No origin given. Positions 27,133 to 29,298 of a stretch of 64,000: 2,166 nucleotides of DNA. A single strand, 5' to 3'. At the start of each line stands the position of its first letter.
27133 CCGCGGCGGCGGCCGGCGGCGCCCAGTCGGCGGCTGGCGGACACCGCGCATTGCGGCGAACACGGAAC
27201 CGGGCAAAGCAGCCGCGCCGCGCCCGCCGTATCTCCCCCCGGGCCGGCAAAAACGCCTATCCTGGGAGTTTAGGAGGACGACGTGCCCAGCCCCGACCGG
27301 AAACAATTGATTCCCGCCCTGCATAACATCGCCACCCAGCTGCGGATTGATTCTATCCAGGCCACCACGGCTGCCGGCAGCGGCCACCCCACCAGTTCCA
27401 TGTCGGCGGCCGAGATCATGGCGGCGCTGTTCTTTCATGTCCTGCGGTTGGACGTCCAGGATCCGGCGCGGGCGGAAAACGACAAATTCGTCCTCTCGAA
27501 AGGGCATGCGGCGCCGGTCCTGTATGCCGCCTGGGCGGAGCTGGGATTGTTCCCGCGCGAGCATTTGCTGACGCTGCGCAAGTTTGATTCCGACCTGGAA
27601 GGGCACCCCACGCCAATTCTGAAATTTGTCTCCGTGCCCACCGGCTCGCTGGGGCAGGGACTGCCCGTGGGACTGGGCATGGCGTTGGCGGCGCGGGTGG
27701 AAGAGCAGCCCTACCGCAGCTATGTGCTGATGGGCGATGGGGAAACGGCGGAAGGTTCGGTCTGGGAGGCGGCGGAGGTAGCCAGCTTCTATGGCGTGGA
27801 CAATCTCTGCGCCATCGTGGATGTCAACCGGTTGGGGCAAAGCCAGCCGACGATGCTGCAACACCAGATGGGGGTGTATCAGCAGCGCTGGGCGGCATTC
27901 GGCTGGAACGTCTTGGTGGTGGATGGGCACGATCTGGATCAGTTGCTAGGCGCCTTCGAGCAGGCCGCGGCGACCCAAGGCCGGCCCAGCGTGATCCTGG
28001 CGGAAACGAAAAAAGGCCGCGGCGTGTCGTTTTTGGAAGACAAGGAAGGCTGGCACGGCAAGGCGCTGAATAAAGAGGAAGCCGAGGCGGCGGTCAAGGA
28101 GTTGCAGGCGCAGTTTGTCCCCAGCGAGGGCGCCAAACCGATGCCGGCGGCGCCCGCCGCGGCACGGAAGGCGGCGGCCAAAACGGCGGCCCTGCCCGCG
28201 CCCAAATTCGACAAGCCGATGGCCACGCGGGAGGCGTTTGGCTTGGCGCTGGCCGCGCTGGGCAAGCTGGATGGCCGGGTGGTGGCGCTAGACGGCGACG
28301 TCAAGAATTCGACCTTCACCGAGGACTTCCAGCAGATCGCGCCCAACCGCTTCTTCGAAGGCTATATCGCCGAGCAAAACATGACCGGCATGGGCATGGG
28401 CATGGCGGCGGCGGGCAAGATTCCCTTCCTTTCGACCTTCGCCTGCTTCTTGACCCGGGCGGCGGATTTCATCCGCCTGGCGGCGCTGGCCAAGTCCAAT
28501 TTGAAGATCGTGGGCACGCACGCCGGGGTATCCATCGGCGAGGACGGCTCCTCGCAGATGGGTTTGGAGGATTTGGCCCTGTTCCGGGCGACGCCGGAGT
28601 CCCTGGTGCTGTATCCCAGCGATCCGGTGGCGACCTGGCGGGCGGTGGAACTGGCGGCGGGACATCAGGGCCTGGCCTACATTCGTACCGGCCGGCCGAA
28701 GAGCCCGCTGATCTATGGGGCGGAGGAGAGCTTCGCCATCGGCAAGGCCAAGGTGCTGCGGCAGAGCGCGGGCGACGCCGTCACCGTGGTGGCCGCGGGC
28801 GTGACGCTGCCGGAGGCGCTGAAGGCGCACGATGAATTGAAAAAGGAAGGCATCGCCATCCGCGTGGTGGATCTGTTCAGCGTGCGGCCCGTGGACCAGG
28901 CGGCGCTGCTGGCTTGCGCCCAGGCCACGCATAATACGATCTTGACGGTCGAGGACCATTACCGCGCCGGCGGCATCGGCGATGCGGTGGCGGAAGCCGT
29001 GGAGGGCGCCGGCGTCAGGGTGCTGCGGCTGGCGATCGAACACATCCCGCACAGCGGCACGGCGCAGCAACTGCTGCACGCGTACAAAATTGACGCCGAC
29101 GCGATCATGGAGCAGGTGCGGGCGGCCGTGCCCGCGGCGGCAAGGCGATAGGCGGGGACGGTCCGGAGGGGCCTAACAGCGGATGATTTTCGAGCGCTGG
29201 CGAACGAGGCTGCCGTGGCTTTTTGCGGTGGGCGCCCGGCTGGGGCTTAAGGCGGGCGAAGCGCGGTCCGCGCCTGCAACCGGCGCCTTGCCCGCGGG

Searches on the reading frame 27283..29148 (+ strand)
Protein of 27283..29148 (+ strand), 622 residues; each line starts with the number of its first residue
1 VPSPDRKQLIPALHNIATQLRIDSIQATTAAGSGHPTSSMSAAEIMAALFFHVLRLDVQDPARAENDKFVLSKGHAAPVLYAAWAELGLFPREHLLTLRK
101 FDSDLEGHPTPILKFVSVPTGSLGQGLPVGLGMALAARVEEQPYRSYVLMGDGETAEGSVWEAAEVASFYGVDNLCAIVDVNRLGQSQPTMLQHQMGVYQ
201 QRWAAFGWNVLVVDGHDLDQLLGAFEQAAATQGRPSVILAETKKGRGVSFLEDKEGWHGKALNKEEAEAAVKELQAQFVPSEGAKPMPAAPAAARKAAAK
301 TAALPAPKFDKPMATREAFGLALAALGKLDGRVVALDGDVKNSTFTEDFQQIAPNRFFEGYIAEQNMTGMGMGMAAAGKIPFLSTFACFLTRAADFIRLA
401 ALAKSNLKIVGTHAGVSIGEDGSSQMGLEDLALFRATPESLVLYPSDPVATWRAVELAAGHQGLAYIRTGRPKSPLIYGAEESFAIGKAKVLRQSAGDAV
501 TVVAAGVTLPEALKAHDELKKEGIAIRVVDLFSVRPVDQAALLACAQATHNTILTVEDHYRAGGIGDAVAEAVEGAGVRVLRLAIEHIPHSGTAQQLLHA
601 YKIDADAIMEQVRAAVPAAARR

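Call 75: list_cluster_members(proteins=[window:27283-29148:+, window:36567-37610:-, P0003])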
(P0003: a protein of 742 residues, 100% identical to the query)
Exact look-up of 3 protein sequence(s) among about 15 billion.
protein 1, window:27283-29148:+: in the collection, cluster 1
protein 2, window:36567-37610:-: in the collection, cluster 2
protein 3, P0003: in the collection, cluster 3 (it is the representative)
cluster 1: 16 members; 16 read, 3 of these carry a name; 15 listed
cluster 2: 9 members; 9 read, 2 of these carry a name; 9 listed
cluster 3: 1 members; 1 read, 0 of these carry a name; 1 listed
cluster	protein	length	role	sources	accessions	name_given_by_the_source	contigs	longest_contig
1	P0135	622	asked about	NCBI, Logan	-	-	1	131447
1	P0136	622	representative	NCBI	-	-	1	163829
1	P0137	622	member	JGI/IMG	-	transketolase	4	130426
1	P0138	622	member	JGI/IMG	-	transketolase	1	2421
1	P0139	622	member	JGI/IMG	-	transketolase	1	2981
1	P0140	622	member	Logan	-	-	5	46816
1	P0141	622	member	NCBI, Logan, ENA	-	-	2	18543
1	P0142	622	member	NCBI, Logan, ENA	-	-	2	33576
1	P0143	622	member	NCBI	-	-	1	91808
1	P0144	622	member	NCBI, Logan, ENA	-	-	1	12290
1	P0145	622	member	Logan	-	-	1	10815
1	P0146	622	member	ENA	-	-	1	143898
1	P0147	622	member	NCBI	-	-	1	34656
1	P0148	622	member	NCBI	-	-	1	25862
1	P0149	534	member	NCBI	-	-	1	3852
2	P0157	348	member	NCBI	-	-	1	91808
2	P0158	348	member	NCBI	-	-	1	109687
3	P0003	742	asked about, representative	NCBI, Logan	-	-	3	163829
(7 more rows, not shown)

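Call 76: find_encoding_contigs(protein=P0158, flank=10000, max_places=3)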
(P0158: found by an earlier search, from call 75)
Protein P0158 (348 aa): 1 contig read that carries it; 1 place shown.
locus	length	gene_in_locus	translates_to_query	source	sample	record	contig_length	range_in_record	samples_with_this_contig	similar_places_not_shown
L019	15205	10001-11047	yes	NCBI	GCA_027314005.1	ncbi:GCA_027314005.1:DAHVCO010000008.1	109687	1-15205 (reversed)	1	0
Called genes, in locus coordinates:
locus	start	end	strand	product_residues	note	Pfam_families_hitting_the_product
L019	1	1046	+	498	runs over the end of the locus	-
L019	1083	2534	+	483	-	-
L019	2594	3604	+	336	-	PF13439:Glyco_transf_4, PF13579:Glyco_trans_4_4 (weak), PF20706:GT4-conflict, PF00534:Glycos_transf_1, PF13692:Glyco_trans_1_4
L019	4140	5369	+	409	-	-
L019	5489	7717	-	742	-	-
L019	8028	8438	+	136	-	-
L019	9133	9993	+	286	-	PF01370:Epimerase, PF04321:RmlD_sub_bind, PF02719:Polysacc_synt_2, PF16363:GDP_Man_Dehyd, PF07993:NAD_binding_4 (weak)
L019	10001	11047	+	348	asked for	PF00288:GHMP_kinases_N, PF08544:GHMP_kinases_C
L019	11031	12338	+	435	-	PF00534:Glycos_transf_1, PF13692:Glyco_trans_1_4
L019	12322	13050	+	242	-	PF00483:NTP_transferase, PF12804:NTP_transf_3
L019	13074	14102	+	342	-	PF01073:3Beta_HSD, PF01370:Epimerase, PF02719:Polysacc_synt_2, PF04321:RmlD_sub_bind, PF05368:NmrA (weak), PF07993:NAD_binding_4, PF13460:NAD_binding_10, PF16363:GDP_Man_Dehyd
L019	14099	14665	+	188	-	PF00908:dTDP_sugar_isom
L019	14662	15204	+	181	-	?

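Call 77: find_encoding_contigs(protein=P0157, flank=10000, max_places=3)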
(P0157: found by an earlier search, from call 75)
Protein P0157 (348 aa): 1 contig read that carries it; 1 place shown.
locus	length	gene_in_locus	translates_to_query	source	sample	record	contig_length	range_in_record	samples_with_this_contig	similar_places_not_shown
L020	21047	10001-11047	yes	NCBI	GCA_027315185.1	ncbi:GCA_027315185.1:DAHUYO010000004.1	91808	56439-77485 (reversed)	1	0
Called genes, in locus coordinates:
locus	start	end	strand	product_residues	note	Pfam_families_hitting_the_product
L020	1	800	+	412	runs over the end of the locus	-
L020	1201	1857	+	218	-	PF13692:Glyco_trans_1_4 (weak)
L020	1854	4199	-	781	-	PF13229:Beta_helix (weak)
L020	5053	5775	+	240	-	PF00534:Glycos_transf_1, PF13692:Glyco_trans_1_4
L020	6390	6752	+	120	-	-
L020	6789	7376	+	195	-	PF00908:dTDP_sugar_isom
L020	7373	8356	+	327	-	PF01073:3Beta_HSD (weak), PF01370:Epimerase, PF04321:RmlD_sub_bind, PF16363:GDP_Man_Dehyd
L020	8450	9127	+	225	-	PF13489:Methyltransf_23, PF08241:Methyltransf_11, PF08242:Methyltransf_12, PF13649:Methyltransf_25, PF13847:Methyltransf_31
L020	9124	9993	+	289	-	PF01370:Epimerase, PF04321:RmlD_sub_bind, PF02719:Polysacc_synt_2, PF16363:GDP_Man_Dehyd, PF07993:NAD_binding_4 (faint)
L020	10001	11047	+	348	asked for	PF00288:GHMP_kinases_N, PF08544:GHMP_kinases_C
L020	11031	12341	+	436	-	PF00534:Glycos_transf_1, PF13692:Glyco_trans_1_4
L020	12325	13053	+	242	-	PF00483:NTP_transferase, PF12804:NTP_transf_3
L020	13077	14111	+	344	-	PF01073:3Beta_HSD, PF01370:Epimerase, PF02719:Polysacc_synt_2, PF04321:RmlD_sub_bind, PF07993:NAD_binding_4, PF13460:NAD_binding_10, PF16363:GDP_Man_Dehyd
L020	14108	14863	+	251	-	PF00483:NTP_transferase, PF12804:NTP_transf_3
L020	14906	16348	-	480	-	PF01061:ABC2_membrane, PF12698:ABC2_membrane_3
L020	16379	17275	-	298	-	PF00005:ABC_tran, PF02463:SMC_N (faint), PF13304:AAA_21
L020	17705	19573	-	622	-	PF00456:Transketolase_N, PF13292:DXP_synthase_N (faint), PF00676:E1_dh, PF02779:Transket_pyr, PF02780:Transketolase_C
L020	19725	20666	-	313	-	PF02401:LYTB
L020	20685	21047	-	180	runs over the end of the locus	-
